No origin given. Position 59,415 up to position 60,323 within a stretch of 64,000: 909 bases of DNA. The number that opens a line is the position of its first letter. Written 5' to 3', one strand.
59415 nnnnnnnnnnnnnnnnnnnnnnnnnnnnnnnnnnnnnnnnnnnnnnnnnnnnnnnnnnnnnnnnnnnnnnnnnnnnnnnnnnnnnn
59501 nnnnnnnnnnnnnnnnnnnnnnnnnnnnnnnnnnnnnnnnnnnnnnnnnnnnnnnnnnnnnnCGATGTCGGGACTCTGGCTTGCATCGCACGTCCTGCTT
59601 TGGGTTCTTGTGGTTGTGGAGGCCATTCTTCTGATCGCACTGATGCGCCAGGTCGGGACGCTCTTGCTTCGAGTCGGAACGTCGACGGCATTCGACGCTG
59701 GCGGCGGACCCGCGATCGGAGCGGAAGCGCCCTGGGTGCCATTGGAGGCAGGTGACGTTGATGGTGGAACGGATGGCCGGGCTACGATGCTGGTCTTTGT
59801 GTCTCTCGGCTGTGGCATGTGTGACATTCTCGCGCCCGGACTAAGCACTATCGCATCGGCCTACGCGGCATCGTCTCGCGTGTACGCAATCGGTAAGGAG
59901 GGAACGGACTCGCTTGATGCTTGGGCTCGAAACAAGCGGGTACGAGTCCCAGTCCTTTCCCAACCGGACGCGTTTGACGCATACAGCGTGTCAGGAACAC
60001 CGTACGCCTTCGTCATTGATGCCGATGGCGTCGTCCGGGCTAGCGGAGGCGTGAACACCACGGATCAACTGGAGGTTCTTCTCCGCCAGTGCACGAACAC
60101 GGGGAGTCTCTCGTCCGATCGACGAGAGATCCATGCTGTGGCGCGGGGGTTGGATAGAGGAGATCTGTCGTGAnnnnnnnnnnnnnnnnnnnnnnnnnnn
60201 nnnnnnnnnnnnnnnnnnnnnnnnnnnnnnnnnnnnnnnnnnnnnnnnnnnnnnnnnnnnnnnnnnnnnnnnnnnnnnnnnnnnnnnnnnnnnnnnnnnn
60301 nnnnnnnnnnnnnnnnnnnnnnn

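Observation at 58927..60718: Orphan mauE-mauD-mauA-like cassette with no heavy subunit, MauG or amicyanin in reach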

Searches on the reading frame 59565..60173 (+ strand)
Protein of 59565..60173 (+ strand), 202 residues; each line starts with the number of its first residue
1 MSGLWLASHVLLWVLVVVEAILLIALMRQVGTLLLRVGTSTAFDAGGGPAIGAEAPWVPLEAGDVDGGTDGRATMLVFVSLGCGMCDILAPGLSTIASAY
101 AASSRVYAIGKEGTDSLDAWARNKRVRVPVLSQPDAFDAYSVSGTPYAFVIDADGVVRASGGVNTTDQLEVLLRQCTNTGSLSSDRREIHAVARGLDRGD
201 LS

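Call 3: search_protein_families(library=pfam, proteins=[window:59565-60173:+], max_evalue=0.1)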
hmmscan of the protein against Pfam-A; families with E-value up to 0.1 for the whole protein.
window:59565-60173:+ (202 aa): 5 families
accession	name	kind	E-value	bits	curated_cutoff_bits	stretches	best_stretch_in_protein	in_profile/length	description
PF00578.27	AhpC-TSA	-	1.4e-07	31.9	26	1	70-159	24-123/124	AhpC/TSA family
PF13098.12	Thioredoxin_2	-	4e-05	24.3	27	1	70-169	4-101/104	Thioredoxin-like domain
PF13192.12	Thioredoxin_3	-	0.0049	17.3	24.8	1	132-173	37-75/76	Thioredoxin domain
PF00085.26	Thioredoxin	-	0.01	16.3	23.5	0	75-166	22-94/103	Thioredoxin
PF08534.16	Redoxin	-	0.027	14.7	26.6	1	70-163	27-134/148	Redoxin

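Call 4: search_protein_families(library=ncbifam, proteins=[window:59565-60173:+], max_evalue=0.1)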
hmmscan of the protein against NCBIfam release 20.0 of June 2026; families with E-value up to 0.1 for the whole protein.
window:59565-60173:+ (202 aa): 4 families
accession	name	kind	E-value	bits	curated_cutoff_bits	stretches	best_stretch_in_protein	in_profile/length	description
TIGR02661.1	MauD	equivalog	1.8e-18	66.7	188.6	1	6-175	3-177/189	methylamine dehydrogenase accessory protein MauD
NF002854.0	PRK03147.1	subfamily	0.008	16.1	170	1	70-175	61-171/176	thiol-disulfide oxidoreductase ResA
TIGR01068.1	thioredoxin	equivalog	0.012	15.8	96.8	0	78-110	21-53/101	thioredoxin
TIGR01126.1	pdi_dom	equivalog_domain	0.098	12.9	107.2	0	72-122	15-65/105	protein disulfide-isomerase domain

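Call 92: search_protein_families(library=padloc, proteins=[window:59565-60173:+], max_evalue=0.01)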
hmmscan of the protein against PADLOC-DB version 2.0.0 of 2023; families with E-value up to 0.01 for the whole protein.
window:59565-60173:+ (202 aa): 0 families
